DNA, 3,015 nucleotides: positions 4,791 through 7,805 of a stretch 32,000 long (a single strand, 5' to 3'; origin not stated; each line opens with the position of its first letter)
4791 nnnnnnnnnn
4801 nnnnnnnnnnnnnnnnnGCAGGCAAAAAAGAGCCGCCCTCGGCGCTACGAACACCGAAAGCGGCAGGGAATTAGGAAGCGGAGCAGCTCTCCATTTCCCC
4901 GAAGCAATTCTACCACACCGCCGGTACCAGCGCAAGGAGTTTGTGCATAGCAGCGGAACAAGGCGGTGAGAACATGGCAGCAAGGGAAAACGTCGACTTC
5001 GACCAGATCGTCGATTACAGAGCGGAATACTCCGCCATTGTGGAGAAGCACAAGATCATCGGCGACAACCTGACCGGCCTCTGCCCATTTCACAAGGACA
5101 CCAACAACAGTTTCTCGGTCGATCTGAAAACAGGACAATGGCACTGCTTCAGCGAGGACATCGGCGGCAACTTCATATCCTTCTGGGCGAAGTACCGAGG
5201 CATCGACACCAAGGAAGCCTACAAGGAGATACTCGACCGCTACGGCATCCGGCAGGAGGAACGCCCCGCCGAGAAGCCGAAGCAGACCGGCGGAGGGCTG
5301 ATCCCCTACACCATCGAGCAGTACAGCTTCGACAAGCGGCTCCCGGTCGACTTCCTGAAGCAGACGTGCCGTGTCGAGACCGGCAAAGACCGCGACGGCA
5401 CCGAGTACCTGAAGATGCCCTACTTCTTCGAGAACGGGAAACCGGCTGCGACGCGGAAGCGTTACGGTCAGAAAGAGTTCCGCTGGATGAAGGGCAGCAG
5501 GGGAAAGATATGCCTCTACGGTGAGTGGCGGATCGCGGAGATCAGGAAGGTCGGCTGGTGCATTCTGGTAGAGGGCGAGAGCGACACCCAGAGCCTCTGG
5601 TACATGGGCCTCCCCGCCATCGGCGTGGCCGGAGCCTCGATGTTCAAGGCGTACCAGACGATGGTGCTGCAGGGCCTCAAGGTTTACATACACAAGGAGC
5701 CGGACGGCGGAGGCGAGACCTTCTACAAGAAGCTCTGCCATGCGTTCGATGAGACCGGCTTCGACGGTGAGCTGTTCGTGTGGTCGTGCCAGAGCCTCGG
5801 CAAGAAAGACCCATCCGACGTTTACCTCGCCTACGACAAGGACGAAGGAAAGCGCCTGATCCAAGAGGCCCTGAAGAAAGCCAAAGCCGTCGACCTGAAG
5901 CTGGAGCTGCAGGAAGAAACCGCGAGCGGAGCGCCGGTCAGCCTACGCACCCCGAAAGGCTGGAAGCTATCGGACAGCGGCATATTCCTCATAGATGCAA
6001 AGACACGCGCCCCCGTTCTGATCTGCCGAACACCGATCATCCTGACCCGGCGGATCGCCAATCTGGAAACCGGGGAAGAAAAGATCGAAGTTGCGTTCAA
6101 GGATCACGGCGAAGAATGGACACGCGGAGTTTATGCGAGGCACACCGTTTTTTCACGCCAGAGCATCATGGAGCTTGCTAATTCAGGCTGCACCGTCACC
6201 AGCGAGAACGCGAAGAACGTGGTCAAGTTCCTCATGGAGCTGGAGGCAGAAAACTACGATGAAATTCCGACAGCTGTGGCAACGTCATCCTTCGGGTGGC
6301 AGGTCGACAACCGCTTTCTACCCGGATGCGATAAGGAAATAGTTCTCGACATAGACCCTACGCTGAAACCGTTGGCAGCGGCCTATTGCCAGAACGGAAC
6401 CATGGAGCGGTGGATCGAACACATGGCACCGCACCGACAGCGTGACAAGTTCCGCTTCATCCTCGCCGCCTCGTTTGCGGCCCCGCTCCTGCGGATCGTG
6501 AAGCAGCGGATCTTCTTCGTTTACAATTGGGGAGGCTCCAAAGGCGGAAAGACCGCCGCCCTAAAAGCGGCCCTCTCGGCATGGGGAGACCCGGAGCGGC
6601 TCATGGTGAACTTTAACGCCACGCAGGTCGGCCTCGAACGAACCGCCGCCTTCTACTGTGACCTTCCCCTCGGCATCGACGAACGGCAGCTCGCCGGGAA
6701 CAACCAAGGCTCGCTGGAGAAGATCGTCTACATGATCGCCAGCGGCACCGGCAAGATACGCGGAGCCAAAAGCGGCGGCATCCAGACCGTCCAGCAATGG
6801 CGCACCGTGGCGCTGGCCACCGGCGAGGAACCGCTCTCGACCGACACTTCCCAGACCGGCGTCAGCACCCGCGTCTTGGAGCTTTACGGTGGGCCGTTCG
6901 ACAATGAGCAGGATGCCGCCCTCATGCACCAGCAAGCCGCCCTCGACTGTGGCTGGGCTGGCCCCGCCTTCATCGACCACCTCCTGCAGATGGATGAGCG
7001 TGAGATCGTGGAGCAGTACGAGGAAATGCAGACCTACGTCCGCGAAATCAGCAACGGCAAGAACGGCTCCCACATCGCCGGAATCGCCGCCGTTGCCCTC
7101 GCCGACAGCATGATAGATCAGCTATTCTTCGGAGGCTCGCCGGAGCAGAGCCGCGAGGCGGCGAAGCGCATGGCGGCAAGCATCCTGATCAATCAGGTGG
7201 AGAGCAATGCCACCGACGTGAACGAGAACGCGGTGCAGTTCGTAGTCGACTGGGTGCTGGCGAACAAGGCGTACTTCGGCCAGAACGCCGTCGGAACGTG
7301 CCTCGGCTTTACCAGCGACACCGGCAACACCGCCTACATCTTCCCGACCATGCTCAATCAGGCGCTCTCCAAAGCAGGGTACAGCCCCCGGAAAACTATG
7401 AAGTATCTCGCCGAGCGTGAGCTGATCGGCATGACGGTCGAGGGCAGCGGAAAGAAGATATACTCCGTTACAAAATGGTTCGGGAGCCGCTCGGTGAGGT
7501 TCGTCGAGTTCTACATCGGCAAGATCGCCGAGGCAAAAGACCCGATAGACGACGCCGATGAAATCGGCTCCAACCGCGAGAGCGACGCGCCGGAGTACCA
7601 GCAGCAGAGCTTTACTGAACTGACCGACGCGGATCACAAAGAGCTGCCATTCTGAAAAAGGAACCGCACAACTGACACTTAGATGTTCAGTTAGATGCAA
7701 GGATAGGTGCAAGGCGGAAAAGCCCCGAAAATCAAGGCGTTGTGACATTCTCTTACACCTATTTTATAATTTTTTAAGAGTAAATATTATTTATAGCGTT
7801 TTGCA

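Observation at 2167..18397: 16.2-kb integrative element bounded by perfect 45-bp repeats of the tRNA-Thr(GGU) 3' part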

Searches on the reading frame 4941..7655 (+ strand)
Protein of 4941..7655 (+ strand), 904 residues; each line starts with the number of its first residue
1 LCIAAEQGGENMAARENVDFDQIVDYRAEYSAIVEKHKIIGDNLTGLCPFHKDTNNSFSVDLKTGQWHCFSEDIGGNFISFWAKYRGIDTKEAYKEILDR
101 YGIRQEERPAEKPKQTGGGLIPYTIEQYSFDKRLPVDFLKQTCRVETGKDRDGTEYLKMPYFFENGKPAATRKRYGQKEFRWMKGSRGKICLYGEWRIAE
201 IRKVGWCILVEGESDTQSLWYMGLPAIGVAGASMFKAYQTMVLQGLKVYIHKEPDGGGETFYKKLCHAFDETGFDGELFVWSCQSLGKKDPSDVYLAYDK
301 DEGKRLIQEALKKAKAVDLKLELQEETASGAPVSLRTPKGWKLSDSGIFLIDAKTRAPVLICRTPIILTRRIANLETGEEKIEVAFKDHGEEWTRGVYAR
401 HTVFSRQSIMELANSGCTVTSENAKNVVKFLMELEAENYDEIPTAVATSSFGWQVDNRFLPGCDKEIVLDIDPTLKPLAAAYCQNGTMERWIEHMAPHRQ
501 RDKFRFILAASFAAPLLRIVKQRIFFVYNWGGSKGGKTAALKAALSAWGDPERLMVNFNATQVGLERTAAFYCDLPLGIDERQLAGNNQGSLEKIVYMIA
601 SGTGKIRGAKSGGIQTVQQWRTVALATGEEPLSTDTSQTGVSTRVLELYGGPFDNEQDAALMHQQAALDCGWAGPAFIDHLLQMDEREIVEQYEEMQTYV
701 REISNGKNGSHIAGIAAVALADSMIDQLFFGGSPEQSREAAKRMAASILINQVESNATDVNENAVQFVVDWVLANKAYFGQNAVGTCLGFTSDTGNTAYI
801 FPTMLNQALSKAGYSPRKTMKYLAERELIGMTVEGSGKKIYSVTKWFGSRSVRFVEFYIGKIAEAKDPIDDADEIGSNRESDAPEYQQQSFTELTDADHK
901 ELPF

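Call 7: search_protein_families(library=pfam, proteins=[window:4941-7655:+], max_evalue=0.01)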
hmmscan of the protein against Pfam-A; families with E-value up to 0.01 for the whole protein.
window:4941-7655:+ (904 aa): 3 families
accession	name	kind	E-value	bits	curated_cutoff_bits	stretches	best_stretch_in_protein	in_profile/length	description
PF06048.17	DUF927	-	1.2e-53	183.1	22.6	1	343-618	3-283/284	Domain of unknown function (DUF927)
PF18662.7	HTH_56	-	1.3e-15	57.8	26.2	1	759-857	1-106/111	Cch helix turn helix domain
PF01807.25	Zn_ribbon_DnaG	-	3.5e-15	56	24.9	1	38-106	26-94/98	CHC2 zinc finger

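Call 30: find_related_loci(query=window:4974-7655:+, collection=viral_contigs, flank=10000)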
Query window:4974-7655:+ (893 aa) in viral_contigs; peptide patterns used: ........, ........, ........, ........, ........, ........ (x = any residue, [..] = any of these).
17 stretches matched a pattern; 17 encode a relative of the query (tblastn E <= 1e-3); 17 distinct loci.
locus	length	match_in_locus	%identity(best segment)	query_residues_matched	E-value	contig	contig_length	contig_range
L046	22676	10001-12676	75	1-893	0e+0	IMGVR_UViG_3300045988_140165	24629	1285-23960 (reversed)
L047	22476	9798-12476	74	1-893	0e+0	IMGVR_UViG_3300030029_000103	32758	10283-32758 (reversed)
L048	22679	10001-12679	74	1-893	0e+0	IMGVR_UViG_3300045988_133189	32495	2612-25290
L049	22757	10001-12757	66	1-893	0e+0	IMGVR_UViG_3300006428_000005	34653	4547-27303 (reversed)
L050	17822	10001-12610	62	7-859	0e+0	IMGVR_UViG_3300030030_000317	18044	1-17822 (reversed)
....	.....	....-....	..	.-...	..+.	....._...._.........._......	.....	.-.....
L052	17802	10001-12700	60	7-893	0e+0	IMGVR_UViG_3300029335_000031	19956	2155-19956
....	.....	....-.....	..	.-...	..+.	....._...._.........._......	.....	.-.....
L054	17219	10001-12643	62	1-859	0e+0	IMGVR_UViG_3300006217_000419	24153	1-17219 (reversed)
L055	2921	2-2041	75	215-893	0e+0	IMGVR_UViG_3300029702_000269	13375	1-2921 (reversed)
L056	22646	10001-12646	58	5-858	0e+0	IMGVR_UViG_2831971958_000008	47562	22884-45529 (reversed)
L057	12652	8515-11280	57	5-893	0e+0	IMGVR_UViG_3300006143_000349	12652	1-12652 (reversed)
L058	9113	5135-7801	58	5-858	0e+0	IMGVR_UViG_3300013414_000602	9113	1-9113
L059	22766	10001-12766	56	5-893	0e+0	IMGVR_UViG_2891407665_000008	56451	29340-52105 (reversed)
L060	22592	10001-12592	61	7-853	0e+0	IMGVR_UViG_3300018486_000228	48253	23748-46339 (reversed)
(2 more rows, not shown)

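Call 60: search_protein_families(library=phrogs, proteins=[L046:15127-15609:+, L046:16142-17482:+, L046:17535-18116:+, L046:18091-19956:+, L046:20078-21787:+, L046:14883-15194:+, L046:14385-14723:+, L046:13617-14381:+, L046:13008-13595:+, L046:21624-22346:+], max_evalue=0.001)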
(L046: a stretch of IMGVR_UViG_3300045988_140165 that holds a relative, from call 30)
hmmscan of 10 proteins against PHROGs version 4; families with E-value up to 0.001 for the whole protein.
L046:15127-15609:+ (160 aa): 2 families
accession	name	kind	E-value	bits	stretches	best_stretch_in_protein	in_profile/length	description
phrog_36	-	transcription regulation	1e-11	45.9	1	14-134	43-181/220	transcriptional regulator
phrog_248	-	transcription regulation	1.7e-05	25.9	1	62-133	62-130/161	transcriptional activator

L046:16142-17482:+ (446 aa): 23 families
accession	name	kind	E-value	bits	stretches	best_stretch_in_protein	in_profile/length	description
phrog_498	-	other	2e-156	523.2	1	1-444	33-431/633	DNA methyltransferase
phrog_620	-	DNA, RNA and nucleotide metabolism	1.9e-42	146.8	1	1-150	7-149/217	ParB-like partition protein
phrog_67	-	other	5e-40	139.3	1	165-444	119-354/743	DNA methyltransferase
phrog_8071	-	DNA, RNA and nucleotide metabolism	3.6e-25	90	1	2-212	6-214/389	ParB-like partition protein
phrog_9353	-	unknown function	2.4e-23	84.3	1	10-153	18-157/245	-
phrog_3008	-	other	1.9e-21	77.5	1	352-442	131-220/244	DNA methyltransferase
phrog_23085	-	unknown function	2.6e-20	73.5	1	351-441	20-113/138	-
phrog_15396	-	DNA, RNA and nucleotide metabolism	2.2e-17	64.8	1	25-162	23-163/258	ParB-like partition nuclease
phrog_930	-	DNA, RNA and nucleotide metabolism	6.5e-17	63.1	1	3-135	7-138/223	ParB-like partition protein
phrog_723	-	DNA, RNA and nucleotide metabolism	8.9e-17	62.6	1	3-155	13-165/223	ParB-like partition protein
phrog_940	-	DNA, RNA and nucleotide metabolism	5.3e-12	46.6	1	2-129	5-136/388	nuclease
phrog_5475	-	unknown function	9.3e-10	38.9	1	9-96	9-89/458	-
phrog_6952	-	other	1.7e-09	38.8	1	371-422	113-164/181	DNA methyltransferase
phrog_18056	-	DNA, RNA and nucleotide metabolism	2.5e-09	37.5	1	1-91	1-87/387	ParB-like partition nuclease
phrog_18293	-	other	1.8e-08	35.3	1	349-433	25-107/119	methyltransferase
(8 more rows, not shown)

L046:17535-18116:+ (193 aa): 1 family
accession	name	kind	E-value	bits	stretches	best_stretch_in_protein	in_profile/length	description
phrog_57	-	head and packaging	2.4e-28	100.3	1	27-189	18-182/199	terminase small subunit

L046:18091-19956:+ (621 aa): 9 families
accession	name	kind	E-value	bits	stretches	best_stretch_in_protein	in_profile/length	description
phrog_15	-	head and packaging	7.7e-197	658.3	1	24-607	344-951/1330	terminase large subunit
phrog_675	-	head and packaging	2.4e-31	109.7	1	34-395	21-371/576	terminase large subunit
phrog_21311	-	head and packaging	3.5e-30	106.5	1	115-307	2-198/218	terminase large subunit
phrog_3925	-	head and packaging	6.4e-17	62.7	1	24-134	29-137/150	terminase large subunit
phrog_15657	-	unknown function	1.7e-14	55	1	302-462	19-186/230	-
phrog_16406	-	unknown function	1.4e-11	44.8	1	228-404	10-197/601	-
phrog_4145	-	head and packaging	8.5e-09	36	1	23-140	16-131/209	terminase large subunit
phrog_3028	-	unknown function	2.6e-07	31.7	1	426-578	4-159/203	-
phrog_23163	-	unknown function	2.7e-07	31.4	1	28-138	17-127/130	-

L046:20078-21787:+ (569 aa): 3 families
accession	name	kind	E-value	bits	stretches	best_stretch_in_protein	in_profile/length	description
phrog_21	-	head and packaging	7.7e-85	286.7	1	38-528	8-504/1362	portal protein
phrog_537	-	head and packaging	8.3e-31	108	1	326-491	20-187/233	portal protein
phrog_12037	-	unknown function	0.00018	22.2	1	38-182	1-146/212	-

L046:14883-15194:+ (103 aa): 0 families

L046:14385-14723:+ (112 aa): 3 families
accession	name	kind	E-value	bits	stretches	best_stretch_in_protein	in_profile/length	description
phrog_93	-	DNA, RNA and nucleotide metabolism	7.7e-21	75.4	1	6-107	350-447/613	endonuclease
phrog_824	-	unknown function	1.9e-12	48.7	1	40-102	111-175/265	-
phrog_5702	-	DNA, RNA and nucleotide metabolism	0.00058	20.8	1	40-100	4-65/70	Holliday junction resolvase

L046:13617-14381:+ (254 aa): 2 families
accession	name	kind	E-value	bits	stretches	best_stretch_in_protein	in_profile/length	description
phrog_5889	-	unknown function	1.4e-41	143.4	1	1-212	13-199/242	-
phrog_28876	-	other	8.6e-33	114.7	1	14-213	13-197/435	metal-dependent phosphohydrolase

L046:13008-13595:+ (195 aa): 0 families

L046:21624-22346:+ (240 aa): 5 families
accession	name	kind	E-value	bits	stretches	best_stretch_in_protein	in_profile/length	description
phrog_4523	-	head and packaging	1.8e-42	146.9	1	48-221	6-179/644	major head and protease protein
phrog_617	-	head and packaging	8e-38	131.7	1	49-224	3-170/626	major head protein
phrog_80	-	head and packaging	5.8e-14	53.2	1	46-211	208-374/607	head maturation protease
phrog_11321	-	unknown function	7.1e-09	36.5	1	100-207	24-131/327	-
phrog_3244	-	head and packaging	9.6e-07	29.8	1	111-208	73-173/326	head maturation protease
